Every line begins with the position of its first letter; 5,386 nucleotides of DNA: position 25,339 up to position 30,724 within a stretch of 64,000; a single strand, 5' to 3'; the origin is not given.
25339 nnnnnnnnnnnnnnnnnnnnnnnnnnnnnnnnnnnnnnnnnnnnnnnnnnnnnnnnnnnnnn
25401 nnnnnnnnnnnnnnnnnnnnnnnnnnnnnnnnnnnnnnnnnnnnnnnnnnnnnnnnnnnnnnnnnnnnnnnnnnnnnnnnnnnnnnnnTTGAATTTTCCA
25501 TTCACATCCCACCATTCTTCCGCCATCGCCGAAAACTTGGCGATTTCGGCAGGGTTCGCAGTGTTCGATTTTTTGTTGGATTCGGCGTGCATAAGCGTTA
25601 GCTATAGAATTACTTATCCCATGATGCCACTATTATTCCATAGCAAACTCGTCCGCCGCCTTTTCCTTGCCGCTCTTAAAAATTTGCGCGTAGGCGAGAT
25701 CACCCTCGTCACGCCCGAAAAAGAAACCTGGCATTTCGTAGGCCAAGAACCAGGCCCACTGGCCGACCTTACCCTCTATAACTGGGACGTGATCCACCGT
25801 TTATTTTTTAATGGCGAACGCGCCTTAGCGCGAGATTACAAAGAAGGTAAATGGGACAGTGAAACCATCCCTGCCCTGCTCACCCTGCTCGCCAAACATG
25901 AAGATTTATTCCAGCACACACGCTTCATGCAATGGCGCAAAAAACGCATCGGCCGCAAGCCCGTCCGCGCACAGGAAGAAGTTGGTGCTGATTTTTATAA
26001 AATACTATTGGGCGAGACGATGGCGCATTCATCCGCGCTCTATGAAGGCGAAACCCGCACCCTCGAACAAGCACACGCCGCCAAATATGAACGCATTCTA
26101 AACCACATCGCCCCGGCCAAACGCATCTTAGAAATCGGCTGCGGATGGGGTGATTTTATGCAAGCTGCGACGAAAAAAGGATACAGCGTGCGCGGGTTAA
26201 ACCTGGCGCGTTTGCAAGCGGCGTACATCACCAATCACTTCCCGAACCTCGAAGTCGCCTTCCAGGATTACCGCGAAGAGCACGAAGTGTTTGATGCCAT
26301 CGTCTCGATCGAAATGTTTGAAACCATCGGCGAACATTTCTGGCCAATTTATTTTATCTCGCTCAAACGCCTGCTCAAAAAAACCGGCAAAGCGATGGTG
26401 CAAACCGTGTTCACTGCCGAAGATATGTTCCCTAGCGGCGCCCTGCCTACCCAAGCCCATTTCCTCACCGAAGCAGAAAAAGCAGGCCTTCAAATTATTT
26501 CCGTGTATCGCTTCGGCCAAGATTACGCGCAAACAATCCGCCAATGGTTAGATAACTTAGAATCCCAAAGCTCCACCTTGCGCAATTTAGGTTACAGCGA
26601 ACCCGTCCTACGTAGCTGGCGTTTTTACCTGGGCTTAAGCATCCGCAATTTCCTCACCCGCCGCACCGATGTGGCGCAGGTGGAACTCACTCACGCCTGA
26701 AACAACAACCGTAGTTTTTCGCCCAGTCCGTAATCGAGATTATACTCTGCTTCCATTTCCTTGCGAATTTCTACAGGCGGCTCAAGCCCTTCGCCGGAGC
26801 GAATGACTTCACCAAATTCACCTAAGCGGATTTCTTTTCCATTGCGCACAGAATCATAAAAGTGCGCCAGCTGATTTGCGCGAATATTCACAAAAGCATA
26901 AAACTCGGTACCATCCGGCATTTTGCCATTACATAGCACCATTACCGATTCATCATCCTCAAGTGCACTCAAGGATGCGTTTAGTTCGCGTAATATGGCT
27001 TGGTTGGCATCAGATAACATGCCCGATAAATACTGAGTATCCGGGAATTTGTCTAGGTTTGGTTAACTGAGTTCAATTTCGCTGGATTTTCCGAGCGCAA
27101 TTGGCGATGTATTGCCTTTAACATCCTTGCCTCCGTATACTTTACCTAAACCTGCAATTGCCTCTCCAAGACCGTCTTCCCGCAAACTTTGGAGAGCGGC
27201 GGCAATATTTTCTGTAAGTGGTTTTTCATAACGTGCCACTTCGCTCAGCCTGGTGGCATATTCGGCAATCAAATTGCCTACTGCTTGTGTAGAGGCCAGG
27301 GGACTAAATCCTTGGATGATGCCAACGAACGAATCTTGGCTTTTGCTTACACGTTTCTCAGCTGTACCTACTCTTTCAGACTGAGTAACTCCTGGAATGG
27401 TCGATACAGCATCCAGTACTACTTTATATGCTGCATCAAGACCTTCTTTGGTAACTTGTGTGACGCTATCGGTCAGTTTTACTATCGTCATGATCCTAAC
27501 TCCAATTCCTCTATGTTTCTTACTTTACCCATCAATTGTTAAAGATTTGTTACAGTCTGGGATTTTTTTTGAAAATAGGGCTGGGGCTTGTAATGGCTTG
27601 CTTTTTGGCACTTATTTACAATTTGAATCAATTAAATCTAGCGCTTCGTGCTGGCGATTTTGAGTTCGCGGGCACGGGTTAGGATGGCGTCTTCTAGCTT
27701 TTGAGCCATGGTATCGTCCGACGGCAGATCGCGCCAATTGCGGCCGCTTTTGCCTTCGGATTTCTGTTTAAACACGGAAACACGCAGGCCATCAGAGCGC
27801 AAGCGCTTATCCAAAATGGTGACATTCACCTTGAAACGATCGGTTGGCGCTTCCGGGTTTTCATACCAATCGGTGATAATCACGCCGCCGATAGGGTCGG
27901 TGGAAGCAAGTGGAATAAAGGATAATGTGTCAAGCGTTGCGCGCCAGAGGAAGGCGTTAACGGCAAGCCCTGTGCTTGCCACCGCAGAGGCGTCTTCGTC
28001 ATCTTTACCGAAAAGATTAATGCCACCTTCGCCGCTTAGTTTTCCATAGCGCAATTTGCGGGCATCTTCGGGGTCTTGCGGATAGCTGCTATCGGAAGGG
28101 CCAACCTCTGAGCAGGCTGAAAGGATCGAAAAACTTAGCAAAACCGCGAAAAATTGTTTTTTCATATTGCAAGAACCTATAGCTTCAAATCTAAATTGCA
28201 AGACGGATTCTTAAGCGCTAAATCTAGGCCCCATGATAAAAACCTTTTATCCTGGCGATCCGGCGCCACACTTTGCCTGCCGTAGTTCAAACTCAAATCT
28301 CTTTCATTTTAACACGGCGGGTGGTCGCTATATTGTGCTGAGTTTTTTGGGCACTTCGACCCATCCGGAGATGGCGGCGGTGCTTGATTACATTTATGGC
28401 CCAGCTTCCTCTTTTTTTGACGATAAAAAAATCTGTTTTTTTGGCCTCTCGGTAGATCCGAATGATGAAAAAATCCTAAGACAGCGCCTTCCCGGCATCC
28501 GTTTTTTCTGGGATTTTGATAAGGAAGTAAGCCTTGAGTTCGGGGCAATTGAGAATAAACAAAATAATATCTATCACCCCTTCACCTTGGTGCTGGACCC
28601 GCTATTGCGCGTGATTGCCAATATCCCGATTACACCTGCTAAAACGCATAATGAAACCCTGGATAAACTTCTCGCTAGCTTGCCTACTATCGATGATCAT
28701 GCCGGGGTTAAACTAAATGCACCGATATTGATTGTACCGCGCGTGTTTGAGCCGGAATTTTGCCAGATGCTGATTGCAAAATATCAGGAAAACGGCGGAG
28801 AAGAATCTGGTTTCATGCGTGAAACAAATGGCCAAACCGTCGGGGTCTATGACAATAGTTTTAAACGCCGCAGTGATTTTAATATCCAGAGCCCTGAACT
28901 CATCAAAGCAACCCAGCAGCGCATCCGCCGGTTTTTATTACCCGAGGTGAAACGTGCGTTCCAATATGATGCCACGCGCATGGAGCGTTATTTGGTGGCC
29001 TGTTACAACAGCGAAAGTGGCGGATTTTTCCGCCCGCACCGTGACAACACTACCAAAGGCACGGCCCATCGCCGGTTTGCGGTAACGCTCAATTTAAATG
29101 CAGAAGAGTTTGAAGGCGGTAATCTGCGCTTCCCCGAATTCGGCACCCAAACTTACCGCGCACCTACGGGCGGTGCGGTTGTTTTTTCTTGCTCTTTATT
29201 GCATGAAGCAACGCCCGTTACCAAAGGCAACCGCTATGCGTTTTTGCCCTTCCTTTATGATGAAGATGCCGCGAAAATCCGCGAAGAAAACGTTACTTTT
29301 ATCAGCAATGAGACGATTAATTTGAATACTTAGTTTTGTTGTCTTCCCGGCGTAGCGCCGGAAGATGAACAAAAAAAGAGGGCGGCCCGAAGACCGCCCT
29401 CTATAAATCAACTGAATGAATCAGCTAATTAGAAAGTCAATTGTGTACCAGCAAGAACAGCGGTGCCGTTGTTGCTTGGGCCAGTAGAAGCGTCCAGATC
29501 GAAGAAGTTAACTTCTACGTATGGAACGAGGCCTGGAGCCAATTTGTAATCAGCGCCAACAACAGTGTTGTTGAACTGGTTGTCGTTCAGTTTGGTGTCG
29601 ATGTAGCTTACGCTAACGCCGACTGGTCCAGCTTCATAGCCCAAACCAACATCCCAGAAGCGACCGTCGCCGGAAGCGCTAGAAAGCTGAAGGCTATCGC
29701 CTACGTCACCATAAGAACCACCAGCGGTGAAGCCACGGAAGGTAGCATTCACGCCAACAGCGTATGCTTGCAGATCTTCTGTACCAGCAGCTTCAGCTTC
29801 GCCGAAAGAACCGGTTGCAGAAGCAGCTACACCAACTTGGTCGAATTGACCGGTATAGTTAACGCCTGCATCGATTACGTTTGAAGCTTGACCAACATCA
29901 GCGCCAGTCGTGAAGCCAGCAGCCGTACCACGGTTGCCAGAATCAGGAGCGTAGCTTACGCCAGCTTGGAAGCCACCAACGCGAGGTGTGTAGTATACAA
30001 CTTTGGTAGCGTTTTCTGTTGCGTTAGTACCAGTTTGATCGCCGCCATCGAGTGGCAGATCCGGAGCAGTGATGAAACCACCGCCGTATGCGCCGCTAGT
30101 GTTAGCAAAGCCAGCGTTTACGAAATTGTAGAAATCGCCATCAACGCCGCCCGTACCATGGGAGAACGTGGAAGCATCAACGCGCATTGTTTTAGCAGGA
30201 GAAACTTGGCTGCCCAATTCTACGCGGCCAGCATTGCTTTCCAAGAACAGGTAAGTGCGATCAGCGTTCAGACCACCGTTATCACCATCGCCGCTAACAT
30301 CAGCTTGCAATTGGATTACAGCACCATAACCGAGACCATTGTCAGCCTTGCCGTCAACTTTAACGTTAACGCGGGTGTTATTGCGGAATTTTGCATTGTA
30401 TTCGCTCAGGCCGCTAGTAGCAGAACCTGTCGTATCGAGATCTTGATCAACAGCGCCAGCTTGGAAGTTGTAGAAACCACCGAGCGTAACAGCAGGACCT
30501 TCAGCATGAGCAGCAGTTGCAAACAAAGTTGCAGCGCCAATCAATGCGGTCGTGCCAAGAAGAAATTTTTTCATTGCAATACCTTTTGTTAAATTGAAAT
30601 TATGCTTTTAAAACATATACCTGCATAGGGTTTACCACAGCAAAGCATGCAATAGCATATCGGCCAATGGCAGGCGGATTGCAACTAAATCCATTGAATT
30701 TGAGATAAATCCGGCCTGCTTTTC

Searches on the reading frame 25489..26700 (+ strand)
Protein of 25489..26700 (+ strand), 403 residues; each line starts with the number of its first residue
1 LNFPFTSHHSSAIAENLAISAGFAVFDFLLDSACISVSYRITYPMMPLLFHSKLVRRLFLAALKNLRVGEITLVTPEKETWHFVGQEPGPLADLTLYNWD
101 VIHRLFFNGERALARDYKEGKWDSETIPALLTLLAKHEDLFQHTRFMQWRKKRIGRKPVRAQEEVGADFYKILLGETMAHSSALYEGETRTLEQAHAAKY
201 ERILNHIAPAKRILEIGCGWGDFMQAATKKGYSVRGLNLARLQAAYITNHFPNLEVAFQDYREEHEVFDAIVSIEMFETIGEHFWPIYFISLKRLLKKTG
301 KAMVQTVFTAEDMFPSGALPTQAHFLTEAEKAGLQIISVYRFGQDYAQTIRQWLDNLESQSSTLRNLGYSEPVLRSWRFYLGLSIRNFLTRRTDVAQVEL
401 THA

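Call 77: search_protein_families(library=pfam, proteins=[window:25489-26700:+], max_evalue=0.0001)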
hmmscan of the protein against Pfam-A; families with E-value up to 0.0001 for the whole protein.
window:25489-26700:+ (403 aa): 4 families
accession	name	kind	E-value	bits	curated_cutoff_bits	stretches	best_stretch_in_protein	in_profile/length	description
PF02353.26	CMAS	-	1.3e-48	166.2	27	1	157-398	8-273/273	Mycolic acid cyclopropane synthetase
PF13489.12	Methyltransf_23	-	1.3e-11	45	27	1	194-312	7-123/164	Methyltransferase domain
PF13649.12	Methyltransf_25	-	4.1e-07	31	27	1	213-300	1-97/97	Methyltransferase domain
PF08241.18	Methyltransf_11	-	6.9e-07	30.3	21.2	1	214-303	1-94/95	Methyltransferase domain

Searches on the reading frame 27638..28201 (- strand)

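Call 77: search_protein_families(library=pfam, proteins=[window:27638-28201:-], max_evalue=0.0001)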
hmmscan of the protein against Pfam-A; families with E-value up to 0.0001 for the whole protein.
window:27638-28201:- (187 aa): 1 family
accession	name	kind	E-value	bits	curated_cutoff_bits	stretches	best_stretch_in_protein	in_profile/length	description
PF12100.13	DUF3576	-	2.3e-40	137.3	25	1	80-181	2-100/101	Domain of unknown function (DUF3576)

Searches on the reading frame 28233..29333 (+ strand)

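Call 77: search_protein_families(library=pfam, proteins=[window:28233-29333:+], max_evalue=0.0001)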
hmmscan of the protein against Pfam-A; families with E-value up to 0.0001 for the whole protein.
window:28233-29333:+ (366 aa): 1 family
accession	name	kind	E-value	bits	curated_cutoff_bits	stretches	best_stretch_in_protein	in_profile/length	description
PF13640.12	2OG-FeII_Oxy_3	-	4.2e-13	50.5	27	1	255-340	3-96/98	2OG-Fe(II) oxygenase superfamily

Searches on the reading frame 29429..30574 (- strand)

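Call 77: search_protein_families(library=pfam, proteins=[window:29429-30574:-], max_evalue=0.0001)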
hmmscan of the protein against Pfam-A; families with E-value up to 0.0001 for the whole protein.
window:29429-30574:- (381 aa): 1 family
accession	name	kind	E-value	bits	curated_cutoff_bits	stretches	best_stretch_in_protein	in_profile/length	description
PF13609.12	Porin_4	-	5.9e-43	148.3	27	1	14-361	4-308/310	Gram-negative porin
